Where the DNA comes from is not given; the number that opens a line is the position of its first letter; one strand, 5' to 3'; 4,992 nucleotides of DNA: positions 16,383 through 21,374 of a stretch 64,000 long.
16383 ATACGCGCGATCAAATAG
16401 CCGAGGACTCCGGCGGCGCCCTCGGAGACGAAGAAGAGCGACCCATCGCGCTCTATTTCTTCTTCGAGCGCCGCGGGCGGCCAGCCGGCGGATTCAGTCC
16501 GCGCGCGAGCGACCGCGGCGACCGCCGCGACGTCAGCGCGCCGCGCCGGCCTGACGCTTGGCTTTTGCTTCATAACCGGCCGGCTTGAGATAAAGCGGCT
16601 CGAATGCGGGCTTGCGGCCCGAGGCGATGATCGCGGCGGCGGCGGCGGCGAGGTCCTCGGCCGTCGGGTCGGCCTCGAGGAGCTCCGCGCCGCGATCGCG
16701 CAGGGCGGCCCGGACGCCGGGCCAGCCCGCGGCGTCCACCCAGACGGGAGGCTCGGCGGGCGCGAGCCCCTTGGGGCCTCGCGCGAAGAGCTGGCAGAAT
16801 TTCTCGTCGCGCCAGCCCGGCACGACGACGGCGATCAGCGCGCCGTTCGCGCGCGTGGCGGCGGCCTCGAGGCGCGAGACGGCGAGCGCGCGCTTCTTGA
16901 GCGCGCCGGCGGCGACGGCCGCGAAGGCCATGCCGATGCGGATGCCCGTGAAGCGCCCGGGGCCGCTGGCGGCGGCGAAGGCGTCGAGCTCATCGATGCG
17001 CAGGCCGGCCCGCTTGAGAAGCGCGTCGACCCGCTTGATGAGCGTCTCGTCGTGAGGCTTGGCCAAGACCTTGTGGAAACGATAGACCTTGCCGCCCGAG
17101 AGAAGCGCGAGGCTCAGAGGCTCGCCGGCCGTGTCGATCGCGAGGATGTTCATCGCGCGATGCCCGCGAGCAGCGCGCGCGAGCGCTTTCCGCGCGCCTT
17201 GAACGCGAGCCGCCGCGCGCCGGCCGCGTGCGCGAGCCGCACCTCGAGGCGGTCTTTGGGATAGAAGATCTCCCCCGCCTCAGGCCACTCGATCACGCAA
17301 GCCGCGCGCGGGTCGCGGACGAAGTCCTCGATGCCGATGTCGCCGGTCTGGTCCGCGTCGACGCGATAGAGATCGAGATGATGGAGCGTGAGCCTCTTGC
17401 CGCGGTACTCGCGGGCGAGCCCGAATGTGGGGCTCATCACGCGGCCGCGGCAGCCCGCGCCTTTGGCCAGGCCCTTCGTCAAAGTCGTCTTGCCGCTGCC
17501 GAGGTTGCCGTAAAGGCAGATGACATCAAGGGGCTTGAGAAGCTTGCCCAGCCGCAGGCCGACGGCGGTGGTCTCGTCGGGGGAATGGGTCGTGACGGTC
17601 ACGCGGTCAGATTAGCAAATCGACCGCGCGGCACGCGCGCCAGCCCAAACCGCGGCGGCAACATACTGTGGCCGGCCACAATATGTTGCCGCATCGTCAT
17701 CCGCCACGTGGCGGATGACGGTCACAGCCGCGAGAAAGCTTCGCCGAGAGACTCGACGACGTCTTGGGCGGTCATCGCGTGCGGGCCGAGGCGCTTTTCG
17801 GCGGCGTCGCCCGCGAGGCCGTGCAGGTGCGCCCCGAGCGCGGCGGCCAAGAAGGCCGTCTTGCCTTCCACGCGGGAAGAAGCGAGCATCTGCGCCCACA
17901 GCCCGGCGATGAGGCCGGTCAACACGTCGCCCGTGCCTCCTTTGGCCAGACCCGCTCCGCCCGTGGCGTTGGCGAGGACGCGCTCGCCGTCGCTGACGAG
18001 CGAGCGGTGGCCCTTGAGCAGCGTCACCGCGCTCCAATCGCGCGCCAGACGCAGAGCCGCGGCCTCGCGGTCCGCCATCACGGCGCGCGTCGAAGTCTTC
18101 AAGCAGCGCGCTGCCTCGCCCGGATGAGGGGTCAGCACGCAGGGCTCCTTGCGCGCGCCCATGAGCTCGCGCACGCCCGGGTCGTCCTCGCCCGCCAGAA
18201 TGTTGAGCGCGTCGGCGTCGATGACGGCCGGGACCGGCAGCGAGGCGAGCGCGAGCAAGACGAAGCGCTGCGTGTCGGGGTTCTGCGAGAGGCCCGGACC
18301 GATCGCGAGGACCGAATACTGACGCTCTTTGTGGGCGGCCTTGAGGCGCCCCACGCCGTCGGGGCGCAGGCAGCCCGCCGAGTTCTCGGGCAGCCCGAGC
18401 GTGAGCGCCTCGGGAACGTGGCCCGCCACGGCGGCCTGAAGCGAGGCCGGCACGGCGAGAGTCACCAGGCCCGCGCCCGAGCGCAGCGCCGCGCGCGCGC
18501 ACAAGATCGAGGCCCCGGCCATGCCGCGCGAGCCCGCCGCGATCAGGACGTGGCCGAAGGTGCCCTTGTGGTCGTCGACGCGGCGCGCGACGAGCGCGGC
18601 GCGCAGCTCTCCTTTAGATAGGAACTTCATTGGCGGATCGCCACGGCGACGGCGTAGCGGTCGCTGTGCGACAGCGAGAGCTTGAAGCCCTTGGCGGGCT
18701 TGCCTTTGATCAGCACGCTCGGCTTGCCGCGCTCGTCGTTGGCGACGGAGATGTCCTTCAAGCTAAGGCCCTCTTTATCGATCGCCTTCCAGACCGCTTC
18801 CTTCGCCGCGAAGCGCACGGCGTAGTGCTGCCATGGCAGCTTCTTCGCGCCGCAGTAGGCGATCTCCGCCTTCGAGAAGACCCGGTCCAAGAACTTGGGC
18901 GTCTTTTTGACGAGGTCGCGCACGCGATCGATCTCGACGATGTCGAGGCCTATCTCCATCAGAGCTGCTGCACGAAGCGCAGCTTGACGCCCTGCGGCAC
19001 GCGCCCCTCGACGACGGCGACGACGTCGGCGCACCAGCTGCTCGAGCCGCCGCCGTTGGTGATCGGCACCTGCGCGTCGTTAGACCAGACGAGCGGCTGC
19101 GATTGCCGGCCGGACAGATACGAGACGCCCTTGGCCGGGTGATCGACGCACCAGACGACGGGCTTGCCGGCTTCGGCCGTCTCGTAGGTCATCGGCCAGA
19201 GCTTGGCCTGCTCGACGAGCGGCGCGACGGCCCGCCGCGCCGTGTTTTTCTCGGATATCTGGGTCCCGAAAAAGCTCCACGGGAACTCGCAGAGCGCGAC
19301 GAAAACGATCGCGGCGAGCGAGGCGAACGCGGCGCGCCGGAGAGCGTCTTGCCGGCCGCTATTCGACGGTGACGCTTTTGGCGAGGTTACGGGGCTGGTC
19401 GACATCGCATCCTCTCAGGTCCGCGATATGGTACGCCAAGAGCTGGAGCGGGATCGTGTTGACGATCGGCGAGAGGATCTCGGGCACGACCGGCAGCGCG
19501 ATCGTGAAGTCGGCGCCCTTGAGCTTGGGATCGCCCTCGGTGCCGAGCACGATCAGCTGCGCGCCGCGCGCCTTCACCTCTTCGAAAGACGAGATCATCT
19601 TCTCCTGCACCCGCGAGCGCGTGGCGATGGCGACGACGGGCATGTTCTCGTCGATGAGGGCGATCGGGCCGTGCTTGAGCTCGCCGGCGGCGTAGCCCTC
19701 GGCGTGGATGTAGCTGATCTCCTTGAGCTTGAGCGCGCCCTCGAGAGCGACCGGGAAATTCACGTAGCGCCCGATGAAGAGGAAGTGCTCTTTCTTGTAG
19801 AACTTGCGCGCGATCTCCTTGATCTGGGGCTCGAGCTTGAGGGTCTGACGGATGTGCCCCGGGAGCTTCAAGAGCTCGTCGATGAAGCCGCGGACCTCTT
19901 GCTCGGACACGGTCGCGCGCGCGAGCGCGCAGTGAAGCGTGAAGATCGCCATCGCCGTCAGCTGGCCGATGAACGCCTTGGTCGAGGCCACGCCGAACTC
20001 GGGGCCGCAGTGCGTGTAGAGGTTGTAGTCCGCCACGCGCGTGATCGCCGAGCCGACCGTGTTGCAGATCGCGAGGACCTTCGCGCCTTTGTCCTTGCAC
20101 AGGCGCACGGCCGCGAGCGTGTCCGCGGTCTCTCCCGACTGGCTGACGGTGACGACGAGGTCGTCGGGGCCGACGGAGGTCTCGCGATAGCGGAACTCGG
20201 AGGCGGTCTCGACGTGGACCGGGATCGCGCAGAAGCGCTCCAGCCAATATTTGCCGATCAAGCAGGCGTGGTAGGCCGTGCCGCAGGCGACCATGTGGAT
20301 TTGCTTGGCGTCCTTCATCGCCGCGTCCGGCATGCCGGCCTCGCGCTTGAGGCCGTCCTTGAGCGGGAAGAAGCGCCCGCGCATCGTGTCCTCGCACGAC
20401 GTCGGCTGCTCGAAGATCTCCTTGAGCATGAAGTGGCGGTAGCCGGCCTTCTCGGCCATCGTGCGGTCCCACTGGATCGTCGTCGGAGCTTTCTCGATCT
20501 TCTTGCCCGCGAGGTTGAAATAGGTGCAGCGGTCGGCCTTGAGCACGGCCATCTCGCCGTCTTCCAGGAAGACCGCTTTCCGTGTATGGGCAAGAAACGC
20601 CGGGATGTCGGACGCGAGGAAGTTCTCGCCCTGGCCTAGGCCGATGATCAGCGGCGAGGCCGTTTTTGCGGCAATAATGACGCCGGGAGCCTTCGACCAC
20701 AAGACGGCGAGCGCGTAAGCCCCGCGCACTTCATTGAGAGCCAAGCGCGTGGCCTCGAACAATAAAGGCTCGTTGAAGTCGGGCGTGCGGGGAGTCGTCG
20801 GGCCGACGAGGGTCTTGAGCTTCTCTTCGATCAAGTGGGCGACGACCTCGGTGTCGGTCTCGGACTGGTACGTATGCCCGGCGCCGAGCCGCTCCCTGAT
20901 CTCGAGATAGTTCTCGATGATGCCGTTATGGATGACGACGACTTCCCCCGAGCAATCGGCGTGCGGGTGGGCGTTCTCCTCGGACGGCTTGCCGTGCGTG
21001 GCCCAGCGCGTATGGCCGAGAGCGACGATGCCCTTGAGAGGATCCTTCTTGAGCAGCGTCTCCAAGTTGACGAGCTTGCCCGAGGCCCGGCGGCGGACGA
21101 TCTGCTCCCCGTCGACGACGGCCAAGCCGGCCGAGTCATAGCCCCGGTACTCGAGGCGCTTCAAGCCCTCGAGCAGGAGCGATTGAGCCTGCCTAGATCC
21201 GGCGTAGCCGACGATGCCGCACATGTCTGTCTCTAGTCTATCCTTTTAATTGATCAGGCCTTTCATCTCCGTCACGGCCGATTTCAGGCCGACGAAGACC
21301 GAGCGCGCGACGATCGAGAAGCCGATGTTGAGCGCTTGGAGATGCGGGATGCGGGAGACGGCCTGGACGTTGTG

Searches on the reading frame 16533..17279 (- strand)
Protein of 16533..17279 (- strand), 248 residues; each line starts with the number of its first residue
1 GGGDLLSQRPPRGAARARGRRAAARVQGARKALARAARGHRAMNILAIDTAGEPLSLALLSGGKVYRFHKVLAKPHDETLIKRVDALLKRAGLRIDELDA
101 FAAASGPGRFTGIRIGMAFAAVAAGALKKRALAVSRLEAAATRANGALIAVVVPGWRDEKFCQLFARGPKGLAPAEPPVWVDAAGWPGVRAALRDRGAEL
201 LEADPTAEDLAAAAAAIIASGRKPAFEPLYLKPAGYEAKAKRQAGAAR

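Call 93: search_protein_families(library=pfam, proteins=[window:16533-17279:-], max_evalue=0.00001)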
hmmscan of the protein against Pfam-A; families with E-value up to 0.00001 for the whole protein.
window:16533-17279:- (248 aa): 1 family
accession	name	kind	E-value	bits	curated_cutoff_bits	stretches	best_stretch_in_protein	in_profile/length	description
PF00814.31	TsaD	-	5.7e-16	59.5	24.8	1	72-146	25-99/264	tRNA N6-adenosine threonylcarbamoyltransferase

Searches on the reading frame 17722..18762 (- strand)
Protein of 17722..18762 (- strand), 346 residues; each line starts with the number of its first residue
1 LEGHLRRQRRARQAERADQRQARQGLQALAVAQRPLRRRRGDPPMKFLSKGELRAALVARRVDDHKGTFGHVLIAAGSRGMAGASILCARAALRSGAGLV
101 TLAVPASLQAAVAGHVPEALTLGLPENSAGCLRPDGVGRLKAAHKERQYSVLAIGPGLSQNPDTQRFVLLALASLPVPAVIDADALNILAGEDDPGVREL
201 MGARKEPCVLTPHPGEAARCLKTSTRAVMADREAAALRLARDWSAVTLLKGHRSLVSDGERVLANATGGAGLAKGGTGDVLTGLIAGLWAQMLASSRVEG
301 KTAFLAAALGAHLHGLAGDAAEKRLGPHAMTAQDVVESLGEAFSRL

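Call 92: search_protein_families(library=pfam, proteins=[window:17722-18762:-], max_evalue=0.00001)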
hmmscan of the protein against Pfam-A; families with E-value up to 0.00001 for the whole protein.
window:17722-18762:- (346 aa): 1 family
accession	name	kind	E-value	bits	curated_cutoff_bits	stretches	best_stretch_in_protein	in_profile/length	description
PF01256.23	Carb_kinase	-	4e-49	167.7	27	1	72-338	1-239/242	NAD(P)H-hydrate dehydratase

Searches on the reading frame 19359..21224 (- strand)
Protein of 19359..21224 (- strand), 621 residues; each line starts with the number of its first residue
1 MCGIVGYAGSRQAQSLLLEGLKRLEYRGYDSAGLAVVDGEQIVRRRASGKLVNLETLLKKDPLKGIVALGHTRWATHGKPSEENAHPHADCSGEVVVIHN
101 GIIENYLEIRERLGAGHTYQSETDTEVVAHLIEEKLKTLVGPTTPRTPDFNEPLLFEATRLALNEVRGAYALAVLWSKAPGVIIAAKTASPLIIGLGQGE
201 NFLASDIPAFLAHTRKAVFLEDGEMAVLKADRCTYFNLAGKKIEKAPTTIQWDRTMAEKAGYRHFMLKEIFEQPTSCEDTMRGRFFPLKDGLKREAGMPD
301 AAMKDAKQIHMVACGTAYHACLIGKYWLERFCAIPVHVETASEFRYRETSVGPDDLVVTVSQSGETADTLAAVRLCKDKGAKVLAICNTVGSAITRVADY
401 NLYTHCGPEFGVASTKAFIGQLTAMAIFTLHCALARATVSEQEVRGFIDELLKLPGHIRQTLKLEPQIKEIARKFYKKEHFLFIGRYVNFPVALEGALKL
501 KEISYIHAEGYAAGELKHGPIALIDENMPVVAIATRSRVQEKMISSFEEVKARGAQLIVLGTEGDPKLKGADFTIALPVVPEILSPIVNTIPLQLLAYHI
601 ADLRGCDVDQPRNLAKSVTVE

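Call 24: search_protein_families(library=pfam, proteins=[window:19359-21224:-], max_evalue=0.001)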
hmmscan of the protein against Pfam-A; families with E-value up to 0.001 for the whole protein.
window:19359-21224:- (621 aa): 4 families
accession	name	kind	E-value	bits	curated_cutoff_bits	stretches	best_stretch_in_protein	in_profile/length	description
PF01380.27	SIS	-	1.7e-60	203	25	2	304-427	3-127/131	SIS domain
PF13522.11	GATase_6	-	5.2e-17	62.5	27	1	67-195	12-119/130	Glutamine amidotransferase domain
PF13537.11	GATase_7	-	1.2e-11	45.1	25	1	79-211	7-122/123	Glutamine amidotransferase domain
PF13230.11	GATase_4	-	0.00019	20.9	23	1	53-149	59-154/272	Glutamine amidotransferases class-II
